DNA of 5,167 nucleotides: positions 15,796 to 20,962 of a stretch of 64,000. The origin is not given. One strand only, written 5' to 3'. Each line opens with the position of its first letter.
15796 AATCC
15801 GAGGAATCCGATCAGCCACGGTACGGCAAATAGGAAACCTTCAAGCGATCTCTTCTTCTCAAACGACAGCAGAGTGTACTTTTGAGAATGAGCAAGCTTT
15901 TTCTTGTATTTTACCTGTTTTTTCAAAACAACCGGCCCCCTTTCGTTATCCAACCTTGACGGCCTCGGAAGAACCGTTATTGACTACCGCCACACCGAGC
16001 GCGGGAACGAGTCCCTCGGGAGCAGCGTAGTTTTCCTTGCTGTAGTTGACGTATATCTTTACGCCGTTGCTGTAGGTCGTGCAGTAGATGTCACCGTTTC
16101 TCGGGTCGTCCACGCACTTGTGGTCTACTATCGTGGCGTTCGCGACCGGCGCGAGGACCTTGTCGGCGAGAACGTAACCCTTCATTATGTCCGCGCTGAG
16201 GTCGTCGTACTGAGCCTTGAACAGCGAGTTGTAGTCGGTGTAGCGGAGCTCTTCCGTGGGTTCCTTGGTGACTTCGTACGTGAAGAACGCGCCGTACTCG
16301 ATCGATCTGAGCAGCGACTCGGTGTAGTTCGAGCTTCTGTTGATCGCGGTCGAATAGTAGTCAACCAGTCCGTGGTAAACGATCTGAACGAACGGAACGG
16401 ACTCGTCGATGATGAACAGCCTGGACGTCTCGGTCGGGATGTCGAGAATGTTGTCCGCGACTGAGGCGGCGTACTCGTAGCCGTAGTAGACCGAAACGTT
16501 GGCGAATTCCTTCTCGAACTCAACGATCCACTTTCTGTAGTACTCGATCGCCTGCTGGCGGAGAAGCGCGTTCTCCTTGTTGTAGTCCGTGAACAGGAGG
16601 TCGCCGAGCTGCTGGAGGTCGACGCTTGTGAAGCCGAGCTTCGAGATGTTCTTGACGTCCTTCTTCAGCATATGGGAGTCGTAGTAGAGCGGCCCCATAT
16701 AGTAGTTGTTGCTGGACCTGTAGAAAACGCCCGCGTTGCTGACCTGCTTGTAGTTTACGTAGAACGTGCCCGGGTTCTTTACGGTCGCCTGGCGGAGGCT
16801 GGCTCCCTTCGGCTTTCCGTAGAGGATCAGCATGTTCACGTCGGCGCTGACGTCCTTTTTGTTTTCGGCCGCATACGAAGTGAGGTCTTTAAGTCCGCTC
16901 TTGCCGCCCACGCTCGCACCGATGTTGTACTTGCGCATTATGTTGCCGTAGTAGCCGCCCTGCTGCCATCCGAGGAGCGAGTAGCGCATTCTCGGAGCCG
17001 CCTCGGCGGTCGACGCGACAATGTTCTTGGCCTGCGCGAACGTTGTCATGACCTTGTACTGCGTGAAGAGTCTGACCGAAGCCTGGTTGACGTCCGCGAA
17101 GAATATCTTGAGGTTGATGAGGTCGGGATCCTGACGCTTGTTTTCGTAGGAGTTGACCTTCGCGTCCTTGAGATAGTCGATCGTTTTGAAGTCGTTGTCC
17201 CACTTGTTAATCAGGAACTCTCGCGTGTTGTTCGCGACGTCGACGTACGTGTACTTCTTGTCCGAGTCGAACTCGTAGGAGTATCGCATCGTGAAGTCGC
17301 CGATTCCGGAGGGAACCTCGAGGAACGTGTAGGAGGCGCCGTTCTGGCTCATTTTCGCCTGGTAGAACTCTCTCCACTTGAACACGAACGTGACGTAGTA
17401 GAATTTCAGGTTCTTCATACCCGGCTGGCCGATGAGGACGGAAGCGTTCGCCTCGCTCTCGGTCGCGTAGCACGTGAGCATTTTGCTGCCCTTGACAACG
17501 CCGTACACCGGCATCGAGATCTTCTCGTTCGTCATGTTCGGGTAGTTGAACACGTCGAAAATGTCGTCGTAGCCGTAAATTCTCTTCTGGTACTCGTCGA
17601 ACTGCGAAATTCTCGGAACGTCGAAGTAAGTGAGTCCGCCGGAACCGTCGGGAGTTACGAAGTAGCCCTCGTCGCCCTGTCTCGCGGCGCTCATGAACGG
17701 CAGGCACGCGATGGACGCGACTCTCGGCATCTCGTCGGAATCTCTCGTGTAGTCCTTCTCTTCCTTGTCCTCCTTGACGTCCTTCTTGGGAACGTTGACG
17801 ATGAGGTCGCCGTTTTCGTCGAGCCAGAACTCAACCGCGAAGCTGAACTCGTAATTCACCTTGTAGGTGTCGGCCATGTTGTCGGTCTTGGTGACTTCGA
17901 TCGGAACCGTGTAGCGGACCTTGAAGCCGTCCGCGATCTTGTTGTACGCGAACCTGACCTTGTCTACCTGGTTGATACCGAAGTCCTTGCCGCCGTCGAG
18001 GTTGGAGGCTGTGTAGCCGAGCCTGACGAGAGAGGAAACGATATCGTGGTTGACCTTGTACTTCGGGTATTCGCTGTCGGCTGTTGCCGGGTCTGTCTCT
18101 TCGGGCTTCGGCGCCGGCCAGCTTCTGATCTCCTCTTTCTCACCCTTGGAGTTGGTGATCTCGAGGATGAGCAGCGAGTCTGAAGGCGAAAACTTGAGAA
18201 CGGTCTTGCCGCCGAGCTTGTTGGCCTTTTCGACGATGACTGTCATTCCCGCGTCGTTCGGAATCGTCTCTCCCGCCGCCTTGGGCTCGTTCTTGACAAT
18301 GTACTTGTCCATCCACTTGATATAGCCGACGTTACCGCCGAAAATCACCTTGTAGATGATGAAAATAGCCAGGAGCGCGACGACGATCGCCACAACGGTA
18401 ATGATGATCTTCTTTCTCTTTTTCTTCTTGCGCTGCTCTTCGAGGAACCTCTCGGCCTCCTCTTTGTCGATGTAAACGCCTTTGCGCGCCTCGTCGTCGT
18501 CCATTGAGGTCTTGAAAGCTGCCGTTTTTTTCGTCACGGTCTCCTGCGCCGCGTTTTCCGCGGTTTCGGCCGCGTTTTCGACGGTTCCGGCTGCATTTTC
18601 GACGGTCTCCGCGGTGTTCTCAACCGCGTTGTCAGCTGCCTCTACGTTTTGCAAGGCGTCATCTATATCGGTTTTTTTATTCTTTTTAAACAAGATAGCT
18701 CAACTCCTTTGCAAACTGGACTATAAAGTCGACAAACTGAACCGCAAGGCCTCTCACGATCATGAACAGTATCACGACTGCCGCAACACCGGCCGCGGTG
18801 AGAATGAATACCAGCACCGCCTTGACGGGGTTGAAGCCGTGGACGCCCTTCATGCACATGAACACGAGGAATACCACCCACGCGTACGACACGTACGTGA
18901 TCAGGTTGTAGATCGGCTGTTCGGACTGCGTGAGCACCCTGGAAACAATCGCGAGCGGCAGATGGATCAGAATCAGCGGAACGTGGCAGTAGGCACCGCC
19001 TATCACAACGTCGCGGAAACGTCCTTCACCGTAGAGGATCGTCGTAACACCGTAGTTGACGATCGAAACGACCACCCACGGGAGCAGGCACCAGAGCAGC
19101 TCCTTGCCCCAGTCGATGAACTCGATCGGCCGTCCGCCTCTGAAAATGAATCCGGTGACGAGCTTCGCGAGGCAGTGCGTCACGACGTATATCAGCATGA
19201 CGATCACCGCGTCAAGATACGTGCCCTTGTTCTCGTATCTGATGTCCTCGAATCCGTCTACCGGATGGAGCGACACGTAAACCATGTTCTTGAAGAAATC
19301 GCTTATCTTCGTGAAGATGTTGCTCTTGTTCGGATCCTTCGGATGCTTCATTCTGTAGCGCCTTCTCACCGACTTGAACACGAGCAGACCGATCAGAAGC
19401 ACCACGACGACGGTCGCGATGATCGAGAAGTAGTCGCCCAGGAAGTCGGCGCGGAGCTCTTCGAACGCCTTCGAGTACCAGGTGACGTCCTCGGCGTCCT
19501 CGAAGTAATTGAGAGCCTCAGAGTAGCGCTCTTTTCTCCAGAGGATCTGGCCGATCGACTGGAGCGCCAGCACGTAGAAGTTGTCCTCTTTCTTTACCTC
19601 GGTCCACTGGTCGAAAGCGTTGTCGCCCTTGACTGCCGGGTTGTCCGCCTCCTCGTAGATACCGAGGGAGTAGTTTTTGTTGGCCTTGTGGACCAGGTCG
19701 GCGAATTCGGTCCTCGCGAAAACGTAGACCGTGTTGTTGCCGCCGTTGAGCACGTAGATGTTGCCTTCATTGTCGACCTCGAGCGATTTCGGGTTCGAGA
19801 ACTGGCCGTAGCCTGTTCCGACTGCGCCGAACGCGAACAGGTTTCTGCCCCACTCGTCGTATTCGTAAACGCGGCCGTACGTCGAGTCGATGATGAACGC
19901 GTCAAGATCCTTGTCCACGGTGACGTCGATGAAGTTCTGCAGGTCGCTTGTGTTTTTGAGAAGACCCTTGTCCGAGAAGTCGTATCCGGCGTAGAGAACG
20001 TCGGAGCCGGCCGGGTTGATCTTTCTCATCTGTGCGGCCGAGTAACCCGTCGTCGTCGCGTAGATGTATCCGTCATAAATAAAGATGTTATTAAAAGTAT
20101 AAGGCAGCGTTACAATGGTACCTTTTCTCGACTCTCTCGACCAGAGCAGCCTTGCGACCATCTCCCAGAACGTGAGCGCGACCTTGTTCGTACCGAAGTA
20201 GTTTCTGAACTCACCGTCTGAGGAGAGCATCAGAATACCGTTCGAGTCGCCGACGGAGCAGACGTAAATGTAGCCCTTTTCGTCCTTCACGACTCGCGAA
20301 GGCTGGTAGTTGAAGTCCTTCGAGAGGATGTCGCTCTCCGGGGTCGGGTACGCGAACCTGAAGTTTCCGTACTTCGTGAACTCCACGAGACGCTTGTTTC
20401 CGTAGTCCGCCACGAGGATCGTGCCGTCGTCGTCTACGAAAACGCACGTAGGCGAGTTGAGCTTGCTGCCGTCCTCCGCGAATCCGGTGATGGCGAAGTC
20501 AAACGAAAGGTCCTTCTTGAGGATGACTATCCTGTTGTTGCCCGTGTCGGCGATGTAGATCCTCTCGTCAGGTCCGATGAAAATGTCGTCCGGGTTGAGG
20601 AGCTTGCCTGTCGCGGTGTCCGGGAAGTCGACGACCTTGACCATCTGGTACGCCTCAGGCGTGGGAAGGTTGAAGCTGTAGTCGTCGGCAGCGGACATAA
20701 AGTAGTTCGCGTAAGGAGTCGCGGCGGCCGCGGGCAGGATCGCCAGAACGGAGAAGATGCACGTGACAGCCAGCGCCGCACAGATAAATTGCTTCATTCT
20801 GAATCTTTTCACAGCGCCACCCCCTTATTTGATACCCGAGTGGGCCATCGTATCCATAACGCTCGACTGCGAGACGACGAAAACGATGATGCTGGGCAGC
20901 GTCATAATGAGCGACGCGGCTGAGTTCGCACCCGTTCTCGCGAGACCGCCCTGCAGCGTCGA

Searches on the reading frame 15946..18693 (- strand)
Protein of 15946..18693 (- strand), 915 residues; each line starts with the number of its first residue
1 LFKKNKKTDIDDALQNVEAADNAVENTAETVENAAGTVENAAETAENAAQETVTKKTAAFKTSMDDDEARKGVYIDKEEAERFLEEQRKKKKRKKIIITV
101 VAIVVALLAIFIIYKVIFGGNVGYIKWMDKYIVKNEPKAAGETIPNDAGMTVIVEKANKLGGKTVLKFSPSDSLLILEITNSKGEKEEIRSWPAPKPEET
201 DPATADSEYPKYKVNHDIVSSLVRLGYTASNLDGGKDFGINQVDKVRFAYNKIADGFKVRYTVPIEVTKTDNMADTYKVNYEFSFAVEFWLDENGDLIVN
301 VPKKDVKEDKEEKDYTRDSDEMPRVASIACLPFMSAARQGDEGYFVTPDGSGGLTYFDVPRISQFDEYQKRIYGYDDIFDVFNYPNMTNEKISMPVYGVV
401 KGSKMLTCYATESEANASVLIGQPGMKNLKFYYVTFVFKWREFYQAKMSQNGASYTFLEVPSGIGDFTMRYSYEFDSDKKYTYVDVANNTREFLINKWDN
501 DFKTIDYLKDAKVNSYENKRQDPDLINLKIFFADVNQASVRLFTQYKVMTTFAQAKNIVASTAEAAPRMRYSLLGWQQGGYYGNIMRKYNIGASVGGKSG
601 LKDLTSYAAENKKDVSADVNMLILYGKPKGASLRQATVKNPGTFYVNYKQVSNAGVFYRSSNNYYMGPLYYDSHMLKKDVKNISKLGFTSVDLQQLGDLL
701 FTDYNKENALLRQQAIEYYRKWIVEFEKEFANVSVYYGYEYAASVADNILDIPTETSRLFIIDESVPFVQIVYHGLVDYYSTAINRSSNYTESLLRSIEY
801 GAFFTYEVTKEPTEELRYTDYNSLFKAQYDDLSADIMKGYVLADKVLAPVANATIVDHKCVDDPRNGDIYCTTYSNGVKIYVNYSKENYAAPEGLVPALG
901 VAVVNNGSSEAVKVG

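Call 7: search_protein_families(library=pfam, proteins=[window:15946-18693:-])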
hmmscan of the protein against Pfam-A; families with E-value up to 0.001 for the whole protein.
window:15946-18693:- (915 aa): 1 family
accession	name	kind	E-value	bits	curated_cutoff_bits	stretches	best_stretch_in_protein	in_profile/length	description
PF18952.6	DUF5696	-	4.8e-124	415.6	25.6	1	273-898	11-609/612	Family of unknown function (DUF5696)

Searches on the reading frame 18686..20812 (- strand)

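Call 22: search_protein_families(library=pfam, max_evalue=0.00001, proteins=[window:18686-20812:-])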
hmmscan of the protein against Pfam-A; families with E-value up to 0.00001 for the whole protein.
window:18686-20812:- (708 aa): 2 families
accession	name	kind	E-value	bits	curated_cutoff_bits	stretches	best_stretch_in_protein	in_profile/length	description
PF01436.27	NHL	-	1.2e-13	50.8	20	0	118-145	1-28/28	NHL repeat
PF04893.22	Yip1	-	1.3e-09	38.6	28.6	1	513-682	3-171/173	Yip1 domain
